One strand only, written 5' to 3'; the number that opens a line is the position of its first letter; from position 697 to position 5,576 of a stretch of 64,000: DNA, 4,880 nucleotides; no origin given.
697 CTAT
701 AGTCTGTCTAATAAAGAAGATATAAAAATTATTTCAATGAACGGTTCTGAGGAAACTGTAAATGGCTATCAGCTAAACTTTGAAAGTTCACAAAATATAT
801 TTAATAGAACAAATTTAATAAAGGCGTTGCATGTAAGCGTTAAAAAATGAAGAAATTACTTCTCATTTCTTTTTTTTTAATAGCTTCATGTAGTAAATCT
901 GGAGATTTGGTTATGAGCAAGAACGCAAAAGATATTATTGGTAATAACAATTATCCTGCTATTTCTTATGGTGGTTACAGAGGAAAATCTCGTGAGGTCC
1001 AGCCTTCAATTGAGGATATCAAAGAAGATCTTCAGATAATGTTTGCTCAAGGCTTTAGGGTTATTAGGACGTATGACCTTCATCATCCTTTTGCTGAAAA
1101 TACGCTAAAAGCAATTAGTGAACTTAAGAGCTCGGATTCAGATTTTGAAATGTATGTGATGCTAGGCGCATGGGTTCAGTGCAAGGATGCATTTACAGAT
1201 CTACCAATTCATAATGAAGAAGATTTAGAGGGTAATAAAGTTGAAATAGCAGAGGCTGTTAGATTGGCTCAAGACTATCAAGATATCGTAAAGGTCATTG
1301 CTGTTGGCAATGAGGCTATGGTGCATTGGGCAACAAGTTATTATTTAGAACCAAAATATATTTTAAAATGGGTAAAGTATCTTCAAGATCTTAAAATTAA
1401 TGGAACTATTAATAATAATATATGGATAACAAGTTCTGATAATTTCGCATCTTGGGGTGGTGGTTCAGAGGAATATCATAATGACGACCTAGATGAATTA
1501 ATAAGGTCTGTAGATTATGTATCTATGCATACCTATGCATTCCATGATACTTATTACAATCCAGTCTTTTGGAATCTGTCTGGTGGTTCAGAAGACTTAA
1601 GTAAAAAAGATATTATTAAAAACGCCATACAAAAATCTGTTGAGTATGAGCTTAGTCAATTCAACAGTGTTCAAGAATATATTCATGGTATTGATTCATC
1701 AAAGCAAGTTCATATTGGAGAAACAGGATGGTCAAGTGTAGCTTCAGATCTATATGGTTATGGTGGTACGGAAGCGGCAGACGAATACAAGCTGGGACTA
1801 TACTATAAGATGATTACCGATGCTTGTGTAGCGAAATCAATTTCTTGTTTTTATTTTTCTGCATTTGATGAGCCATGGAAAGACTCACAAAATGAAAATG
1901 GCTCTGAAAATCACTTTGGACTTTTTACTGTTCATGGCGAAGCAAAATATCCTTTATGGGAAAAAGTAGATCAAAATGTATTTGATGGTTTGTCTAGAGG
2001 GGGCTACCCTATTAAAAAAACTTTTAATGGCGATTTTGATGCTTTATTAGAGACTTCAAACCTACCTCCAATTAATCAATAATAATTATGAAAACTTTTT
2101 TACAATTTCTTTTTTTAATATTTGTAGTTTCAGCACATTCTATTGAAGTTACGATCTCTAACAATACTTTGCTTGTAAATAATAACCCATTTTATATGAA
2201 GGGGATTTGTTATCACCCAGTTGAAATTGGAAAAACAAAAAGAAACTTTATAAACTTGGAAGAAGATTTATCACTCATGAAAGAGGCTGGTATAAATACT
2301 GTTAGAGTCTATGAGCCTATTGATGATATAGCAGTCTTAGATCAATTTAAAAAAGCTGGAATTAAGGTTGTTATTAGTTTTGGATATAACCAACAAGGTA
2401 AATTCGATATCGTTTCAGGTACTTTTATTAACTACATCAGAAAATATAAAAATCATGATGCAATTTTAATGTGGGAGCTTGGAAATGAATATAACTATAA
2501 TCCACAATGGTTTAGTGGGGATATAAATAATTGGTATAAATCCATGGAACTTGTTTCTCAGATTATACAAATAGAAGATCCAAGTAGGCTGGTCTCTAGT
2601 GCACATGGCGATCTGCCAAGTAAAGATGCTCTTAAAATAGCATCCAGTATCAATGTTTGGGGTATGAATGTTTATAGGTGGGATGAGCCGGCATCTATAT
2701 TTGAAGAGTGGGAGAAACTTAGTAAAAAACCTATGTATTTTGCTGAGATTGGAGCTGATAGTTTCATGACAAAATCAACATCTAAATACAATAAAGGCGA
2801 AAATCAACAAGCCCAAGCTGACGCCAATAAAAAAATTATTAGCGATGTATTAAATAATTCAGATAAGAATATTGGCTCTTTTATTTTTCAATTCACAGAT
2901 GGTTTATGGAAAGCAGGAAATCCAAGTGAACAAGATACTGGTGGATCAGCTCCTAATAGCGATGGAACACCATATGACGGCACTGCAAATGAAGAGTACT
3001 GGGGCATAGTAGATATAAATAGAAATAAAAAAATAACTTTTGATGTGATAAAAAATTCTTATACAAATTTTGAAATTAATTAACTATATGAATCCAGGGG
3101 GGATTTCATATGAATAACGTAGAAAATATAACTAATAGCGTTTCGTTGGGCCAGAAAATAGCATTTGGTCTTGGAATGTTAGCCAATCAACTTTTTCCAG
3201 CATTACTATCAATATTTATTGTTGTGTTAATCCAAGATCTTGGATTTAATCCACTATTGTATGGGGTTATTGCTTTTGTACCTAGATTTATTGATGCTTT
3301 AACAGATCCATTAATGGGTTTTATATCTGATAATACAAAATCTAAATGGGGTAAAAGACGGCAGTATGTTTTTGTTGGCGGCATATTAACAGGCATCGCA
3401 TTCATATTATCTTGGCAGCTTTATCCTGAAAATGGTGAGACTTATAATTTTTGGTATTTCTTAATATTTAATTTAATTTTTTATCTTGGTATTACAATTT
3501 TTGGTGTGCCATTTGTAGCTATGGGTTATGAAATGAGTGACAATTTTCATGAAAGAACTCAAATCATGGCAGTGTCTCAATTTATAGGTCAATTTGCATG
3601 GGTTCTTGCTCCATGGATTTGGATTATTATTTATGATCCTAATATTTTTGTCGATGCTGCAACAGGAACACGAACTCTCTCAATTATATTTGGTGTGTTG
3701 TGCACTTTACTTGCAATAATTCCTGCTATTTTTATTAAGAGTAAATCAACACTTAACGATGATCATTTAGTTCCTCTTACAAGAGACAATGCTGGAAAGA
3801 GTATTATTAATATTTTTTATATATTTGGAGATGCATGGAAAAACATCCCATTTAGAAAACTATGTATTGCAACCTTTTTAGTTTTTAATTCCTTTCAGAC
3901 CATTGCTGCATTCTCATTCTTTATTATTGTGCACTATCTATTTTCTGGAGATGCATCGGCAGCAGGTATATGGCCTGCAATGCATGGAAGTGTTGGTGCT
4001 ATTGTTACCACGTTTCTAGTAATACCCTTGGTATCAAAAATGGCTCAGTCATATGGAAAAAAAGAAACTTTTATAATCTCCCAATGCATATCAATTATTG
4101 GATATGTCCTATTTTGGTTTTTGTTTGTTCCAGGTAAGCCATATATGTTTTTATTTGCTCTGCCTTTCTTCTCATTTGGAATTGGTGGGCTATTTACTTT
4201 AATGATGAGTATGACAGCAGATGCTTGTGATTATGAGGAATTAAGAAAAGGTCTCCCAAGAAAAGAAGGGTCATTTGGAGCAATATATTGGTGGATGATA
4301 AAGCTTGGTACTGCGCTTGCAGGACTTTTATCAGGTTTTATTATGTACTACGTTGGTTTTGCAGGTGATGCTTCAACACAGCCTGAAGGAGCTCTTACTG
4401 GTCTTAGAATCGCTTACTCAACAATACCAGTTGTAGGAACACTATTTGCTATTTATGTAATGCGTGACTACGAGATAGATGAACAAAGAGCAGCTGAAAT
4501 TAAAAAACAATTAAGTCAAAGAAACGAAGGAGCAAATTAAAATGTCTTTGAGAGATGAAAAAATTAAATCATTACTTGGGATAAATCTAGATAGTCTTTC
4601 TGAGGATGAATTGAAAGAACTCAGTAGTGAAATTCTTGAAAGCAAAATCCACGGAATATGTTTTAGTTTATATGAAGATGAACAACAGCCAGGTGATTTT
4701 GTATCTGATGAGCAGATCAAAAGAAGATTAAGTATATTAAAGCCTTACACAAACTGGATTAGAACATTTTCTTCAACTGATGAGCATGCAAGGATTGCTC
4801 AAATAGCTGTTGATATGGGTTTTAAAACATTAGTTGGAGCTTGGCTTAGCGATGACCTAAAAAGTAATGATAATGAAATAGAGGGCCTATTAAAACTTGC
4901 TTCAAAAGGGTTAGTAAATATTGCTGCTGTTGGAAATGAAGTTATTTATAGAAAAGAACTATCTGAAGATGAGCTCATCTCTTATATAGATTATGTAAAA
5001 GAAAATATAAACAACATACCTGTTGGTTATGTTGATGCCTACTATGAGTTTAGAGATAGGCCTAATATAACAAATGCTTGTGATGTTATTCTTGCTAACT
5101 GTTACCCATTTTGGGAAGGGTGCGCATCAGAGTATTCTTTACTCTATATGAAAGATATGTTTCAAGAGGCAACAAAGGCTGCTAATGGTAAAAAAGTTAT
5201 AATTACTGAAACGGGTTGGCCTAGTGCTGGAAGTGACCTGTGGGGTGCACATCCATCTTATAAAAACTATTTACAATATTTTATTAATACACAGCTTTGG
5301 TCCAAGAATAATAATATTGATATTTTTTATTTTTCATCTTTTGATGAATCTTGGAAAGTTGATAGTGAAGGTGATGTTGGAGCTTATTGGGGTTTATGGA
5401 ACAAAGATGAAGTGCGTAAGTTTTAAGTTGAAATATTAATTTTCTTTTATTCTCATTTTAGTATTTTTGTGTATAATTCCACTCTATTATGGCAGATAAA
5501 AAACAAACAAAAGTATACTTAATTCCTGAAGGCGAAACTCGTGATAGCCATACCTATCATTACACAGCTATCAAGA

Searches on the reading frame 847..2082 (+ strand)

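Call 12: search_protein_families(library=pfam, proteins=[window:847-2082:+], max_evalue=1)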
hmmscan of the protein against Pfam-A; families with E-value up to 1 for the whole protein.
window:847-2082:+ (411 aa): 2 families
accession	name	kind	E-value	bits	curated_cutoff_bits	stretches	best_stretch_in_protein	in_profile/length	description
PF00332.24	Glyco_hydro_17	-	3.5e-07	30.6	28.2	1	287-369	225-303/306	Glycosyl hydrolases family 17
PF05768.20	Glrx-like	-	0.091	13.5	26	1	115-162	16-66/77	Glutaredoxin-like domain (DUF836)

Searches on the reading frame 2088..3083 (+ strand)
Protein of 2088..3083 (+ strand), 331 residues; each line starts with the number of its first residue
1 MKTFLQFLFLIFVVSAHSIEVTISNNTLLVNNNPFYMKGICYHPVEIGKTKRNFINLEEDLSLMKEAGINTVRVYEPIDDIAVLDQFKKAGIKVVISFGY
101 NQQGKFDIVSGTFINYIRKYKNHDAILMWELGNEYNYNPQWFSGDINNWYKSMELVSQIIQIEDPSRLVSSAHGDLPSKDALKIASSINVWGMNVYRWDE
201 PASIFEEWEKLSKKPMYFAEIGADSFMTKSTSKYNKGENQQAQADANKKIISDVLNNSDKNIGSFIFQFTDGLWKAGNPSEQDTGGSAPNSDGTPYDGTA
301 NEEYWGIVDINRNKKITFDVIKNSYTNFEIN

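Call 12: search_protein_families(library=pfam, proteins=[window:2088-3083:+], max_evalue=1)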
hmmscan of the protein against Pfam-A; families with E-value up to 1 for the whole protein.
window:2088-3083:+ (331 aa): 4 families
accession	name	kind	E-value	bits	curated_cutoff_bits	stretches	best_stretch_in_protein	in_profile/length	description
PF02836.23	Glyco_hydro_2_C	-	2.7e-13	50.2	21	1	21-261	1-253/302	Glycosyl hydrolases family 2, TIM barrel domain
PF03198.20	Glyco_hydro_72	-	0.00016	21.5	25.9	1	18-98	9-100/314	Glucanosyltransferase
PF02449.21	Glyco_hydro_42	-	0.00099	19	21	1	118-166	121-155/376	Beta-galactosidase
PF17321.7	Vac17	-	0.012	15.2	25.8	1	117-252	267-406/441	Vacuole-related protein 17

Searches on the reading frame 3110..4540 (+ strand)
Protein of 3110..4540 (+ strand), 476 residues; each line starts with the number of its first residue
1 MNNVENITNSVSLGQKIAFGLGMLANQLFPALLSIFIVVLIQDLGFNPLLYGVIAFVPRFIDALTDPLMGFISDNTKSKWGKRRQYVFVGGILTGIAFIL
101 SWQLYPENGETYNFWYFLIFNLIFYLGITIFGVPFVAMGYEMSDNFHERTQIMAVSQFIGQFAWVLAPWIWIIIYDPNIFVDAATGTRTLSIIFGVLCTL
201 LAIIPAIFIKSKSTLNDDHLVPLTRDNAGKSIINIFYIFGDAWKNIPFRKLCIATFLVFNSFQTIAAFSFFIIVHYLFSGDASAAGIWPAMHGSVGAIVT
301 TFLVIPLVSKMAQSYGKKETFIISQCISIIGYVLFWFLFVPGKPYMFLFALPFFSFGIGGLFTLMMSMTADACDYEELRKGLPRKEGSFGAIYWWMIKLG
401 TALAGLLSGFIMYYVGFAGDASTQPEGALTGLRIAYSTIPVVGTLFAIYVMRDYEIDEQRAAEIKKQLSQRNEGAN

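Call 12: search_protein_families(library=pfam, proteins=[window:3110-4540:+], max_evalue=1)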
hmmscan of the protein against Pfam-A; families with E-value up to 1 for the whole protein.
window:3110-4540:+ (476 aa): 4 families
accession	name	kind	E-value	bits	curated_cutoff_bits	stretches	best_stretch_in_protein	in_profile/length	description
PF13347.12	MFS_2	-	8e-64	216.2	27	1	19-458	2-427/427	MFS/sugar transport protein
PF07690.21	MFS_1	-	3.2e-20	72.8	33.4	2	21-373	3-323/347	Major Facilitator Superfamily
PF03209.21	PUCC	-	0.00084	18.9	21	1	39-125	5-95/401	PUCC protein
PF10399.14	UCR_Fe-S_N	-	0.18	11.7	24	1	293-311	20-38/41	Ubiquitinol-cytochrome C reductase Fe-S subunit TAT signal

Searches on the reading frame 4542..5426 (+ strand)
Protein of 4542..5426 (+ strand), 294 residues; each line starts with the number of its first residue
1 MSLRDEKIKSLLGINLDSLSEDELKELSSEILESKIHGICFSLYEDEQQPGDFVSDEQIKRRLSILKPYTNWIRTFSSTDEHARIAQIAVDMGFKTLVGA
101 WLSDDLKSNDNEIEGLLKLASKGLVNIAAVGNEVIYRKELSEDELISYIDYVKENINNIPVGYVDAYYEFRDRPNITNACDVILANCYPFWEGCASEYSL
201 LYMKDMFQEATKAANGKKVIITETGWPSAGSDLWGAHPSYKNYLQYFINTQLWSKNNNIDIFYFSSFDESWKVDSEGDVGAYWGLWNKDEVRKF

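Call 11: search_protein_families(library=pfam, proteins=[window:4542-5426:+], max_evalue=0.01)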
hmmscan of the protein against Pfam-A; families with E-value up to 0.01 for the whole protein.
window:4542-5426:+ (294 aa): 1 family
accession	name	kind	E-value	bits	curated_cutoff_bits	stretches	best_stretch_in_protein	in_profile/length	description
PF00332.24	Glyco_hydro_17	-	1.5e-10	41.7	28.2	1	218-293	225-301/306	Glycosyl hydrolases family 17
